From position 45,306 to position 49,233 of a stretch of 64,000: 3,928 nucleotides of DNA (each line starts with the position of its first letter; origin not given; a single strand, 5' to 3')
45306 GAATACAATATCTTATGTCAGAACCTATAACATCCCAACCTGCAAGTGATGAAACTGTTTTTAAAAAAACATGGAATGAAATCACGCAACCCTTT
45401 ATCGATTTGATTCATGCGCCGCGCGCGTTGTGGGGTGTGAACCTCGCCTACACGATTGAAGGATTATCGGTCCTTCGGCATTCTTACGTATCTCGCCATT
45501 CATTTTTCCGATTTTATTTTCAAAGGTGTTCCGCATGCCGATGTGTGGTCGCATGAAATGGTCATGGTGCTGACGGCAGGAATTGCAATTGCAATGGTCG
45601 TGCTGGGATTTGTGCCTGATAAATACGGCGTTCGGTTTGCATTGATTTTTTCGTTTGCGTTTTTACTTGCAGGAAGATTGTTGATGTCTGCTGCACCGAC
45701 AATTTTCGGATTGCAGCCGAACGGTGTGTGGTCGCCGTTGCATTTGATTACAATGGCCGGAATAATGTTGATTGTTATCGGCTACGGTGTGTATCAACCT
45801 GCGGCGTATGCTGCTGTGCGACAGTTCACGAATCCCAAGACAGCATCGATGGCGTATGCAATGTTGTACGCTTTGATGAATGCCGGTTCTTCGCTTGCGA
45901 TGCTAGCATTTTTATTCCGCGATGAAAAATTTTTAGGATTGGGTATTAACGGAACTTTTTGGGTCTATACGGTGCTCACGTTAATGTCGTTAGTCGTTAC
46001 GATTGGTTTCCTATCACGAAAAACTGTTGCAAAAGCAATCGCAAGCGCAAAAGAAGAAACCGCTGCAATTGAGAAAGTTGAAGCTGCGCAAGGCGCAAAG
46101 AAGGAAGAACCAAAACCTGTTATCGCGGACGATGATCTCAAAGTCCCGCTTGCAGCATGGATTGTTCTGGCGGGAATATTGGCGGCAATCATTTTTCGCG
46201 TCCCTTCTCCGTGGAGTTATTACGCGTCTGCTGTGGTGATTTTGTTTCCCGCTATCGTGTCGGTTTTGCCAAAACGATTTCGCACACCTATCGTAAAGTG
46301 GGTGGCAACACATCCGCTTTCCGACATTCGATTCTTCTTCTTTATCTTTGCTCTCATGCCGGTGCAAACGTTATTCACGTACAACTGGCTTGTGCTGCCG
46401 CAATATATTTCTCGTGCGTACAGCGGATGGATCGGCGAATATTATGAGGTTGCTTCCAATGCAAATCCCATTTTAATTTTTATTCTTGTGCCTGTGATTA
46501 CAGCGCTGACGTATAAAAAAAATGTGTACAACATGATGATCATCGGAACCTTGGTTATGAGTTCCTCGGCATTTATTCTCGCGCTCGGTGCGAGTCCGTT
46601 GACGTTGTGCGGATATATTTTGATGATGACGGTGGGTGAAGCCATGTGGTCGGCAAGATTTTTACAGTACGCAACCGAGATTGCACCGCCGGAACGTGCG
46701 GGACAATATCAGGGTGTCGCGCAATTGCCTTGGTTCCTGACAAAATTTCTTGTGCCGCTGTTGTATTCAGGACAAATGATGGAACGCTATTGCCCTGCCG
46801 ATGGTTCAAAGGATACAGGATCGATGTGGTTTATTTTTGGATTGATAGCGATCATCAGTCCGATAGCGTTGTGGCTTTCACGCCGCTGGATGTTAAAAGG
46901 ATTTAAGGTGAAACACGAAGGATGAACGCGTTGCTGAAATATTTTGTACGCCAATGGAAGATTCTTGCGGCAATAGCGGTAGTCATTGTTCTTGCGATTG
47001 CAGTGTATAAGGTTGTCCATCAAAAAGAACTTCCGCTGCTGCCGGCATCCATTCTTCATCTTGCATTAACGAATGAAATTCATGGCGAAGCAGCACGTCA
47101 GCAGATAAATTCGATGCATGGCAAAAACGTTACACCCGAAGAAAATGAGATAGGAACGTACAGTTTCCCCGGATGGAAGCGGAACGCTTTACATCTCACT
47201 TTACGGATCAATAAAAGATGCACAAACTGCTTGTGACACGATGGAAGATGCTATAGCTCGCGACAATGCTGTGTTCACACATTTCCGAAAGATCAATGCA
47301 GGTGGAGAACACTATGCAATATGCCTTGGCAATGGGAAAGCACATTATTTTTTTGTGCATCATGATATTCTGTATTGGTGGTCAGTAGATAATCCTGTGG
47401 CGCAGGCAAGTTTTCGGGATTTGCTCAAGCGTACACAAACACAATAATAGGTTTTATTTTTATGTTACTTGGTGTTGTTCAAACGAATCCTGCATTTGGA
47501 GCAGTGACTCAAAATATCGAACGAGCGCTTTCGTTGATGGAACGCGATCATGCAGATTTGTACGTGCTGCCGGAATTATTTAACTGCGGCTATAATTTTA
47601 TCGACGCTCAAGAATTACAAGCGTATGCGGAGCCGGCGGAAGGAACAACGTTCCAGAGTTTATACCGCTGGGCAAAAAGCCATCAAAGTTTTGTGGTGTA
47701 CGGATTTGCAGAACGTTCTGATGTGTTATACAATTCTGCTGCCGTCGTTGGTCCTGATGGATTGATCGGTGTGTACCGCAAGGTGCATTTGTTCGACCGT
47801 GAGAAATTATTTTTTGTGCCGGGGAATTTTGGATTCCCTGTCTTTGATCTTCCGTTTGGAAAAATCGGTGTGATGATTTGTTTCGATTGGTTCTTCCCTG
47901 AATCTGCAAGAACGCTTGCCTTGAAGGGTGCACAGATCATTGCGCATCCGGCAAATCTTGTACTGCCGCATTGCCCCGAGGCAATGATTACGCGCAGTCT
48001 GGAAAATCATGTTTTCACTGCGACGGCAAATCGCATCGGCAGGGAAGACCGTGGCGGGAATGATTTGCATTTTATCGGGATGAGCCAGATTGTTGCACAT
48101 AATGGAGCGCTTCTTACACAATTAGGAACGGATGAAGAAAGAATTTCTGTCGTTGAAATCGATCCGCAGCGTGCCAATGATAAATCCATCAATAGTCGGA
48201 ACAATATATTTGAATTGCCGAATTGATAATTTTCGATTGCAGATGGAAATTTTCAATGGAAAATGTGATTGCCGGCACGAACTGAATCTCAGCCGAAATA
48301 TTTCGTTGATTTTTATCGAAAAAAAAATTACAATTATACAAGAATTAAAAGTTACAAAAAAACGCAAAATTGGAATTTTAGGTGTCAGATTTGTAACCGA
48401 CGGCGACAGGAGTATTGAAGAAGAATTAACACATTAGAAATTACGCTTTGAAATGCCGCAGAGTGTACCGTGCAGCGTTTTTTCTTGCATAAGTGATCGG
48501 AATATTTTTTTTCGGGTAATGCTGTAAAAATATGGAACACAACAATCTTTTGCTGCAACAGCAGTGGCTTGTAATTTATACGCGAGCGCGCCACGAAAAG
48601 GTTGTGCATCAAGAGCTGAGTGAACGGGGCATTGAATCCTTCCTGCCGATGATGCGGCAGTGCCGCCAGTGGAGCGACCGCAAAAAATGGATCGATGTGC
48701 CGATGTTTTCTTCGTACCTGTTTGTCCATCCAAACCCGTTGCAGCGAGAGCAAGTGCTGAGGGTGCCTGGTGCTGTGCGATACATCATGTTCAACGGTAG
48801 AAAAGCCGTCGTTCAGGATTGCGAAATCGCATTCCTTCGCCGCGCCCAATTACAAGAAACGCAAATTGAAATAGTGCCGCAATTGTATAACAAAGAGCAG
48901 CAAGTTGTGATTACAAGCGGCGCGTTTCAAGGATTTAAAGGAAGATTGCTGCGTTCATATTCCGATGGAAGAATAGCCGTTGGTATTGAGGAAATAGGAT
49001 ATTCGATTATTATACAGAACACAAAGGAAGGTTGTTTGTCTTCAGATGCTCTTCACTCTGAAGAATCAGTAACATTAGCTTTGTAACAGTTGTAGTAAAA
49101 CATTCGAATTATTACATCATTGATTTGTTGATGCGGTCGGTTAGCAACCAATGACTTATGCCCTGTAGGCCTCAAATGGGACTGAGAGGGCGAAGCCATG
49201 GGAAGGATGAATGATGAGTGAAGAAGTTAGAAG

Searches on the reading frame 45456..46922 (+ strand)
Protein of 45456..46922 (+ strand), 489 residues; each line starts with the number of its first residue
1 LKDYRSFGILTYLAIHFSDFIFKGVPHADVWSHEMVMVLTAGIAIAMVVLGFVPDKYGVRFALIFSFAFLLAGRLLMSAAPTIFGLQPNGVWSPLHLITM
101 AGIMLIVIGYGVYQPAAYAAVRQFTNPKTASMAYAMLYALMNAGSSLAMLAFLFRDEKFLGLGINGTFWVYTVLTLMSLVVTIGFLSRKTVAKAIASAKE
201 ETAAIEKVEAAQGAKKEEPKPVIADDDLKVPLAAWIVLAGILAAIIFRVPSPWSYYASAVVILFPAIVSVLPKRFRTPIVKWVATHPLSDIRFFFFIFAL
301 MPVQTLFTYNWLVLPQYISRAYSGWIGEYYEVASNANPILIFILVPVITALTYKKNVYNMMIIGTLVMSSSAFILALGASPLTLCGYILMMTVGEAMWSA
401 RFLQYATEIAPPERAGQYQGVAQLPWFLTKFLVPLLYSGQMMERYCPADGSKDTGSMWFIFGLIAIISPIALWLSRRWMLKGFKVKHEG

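Call 77: search_protein_families(library=pfam, proteins=[window:45456-46922:+], max_evalue=0.001)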
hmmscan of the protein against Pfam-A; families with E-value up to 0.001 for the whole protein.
window:45456-46922:+ (489 aa): 1 family
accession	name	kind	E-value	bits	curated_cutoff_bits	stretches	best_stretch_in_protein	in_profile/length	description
PF07690.21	MFS_1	-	3e-14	53.1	33.4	1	35-432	37-345/347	Major Facilitator Superfamily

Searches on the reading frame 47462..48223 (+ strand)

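Call 77: search_protein_families(library=pfam, proteins=[window:47462-48223:+], max_evalue=0.001)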
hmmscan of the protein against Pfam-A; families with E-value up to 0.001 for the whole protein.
window:47462-48223:+ (254 aa): 1 family
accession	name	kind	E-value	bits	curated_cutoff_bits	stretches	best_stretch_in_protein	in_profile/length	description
PF00795.27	CN_hydrolase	-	4.8e-50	170.7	23.2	1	3-238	2-251/256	Carbon-nitrogen hydrolase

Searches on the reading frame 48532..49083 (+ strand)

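Call 41: search_protein_families(library=pfam, proteins=[window:48532-49083:+], max_evalue=0.001)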
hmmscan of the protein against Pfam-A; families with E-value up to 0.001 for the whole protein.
window:48532-49083:+ (184 aa): 1 family
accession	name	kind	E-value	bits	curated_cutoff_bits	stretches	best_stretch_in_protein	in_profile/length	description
PF02357.24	NusG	-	8.6e-16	58.7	22.2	1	10-100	1-90/93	Transcription termination factor nusG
